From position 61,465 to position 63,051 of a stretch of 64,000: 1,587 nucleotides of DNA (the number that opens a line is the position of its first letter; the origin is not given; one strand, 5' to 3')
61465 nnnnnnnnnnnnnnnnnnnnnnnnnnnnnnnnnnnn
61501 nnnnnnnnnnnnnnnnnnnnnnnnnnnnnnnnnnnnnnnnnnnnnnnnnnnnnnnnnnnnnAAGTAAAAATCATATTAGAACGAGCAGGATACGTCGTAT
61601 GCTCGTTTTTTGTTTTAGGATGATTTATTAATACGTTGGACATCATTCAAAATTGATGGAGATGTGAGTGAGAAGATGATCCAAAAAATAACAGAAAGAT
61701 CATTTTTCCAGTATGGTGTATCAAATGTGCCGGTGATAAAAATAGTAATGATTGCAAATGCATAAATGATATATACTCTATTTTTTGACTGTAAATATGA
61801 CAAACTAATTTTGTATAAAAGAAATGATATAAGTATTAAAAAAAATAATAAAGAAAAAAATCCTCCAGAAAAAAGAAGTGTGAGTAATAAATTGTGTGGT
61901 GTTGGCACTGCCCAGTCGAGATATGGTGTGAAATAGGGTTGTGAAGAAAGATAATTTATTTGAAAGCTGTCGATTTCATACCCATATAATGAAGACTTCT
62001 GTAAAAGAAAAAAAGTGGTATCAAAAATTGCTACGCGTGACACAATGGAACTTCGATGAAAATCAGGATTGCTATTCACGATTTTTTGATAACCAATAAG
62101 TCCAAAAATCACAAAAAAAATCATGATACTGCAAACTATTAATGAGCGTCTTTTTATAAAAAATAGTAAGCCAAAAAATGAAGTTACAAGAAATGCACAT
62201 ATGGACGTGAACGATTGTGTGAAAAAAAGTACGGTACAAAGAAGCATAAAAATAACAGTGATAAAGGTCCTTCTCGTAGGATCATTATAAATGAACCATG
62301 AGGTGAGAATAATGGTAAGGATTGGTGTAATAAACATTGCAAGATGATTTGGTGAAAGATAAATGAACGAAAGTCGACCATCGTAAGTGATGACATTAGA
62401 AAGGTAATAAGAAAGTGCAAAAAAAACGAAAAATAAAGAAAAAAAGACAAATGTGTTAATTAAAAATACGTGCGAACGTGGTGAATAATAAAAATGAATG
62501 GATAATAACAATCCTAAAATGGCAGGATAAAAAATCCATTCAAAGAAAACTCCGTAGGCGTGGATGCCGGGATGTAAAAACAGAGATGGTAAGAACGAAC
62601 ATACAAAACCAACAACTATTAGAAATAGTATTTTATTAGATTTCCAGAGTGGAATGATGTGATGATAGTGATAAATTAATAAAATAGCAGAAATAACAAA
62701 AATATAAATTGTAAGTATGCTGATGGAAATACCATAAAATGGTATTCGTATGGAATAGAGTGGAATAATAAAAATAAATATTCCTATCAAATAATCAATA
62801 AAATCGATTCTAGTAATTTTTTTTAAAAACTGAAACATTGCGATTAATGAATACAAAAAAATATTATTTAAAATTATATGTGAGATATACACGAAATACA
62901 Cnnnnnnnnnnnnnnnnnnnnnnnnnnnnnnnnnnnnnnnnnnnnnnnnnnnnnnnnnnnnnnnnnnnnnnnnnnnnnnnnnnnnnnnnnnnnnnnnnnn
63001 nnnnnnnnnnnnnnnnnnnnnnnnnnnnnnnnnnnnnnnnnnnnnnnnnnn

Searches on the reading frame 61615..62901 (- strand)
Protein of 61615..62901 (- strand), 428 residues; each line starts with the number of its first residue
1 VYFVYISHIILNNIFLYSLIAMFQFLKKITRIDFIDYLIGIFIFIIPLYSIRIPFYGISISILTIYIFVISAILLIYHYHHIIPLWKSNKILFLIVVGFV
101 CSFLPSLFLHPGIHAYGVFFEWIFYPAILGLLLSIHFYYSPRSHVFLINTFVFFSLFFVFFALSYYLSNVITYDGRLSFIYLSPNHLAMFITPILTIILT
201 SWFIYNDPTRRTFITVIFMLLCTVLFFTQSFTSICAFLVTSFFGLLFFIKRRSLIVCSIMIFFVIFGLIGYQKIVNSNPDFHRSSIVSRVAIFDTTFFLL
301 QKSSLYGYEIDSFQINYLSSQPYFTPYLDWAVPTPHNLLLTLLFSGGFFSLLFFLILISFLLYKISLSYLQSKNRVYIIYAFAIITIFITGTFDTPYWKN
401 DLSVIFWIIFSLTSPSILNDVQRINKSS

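Call 13: search_protein_families(library=pfam, proteins=[window:61615-62901:-])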
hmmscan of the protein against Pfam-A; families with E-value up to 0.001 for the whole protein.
window:61615-62901:- (428 aa): 1 family
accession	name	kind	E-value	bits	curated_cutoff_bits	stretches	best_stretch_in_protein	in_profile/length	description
PF04932.20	Wzy_C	-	1.4e-11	44.8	31.7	1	217-355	2-149/149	O-Antigen ligase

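Call 60: find_encoding_contigs(protein=window:61615-62901:-, flank=10000, max_places=5)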
Protein window:61615-62901:- (428 aa): no gene with exactly this product is on record in the collection.
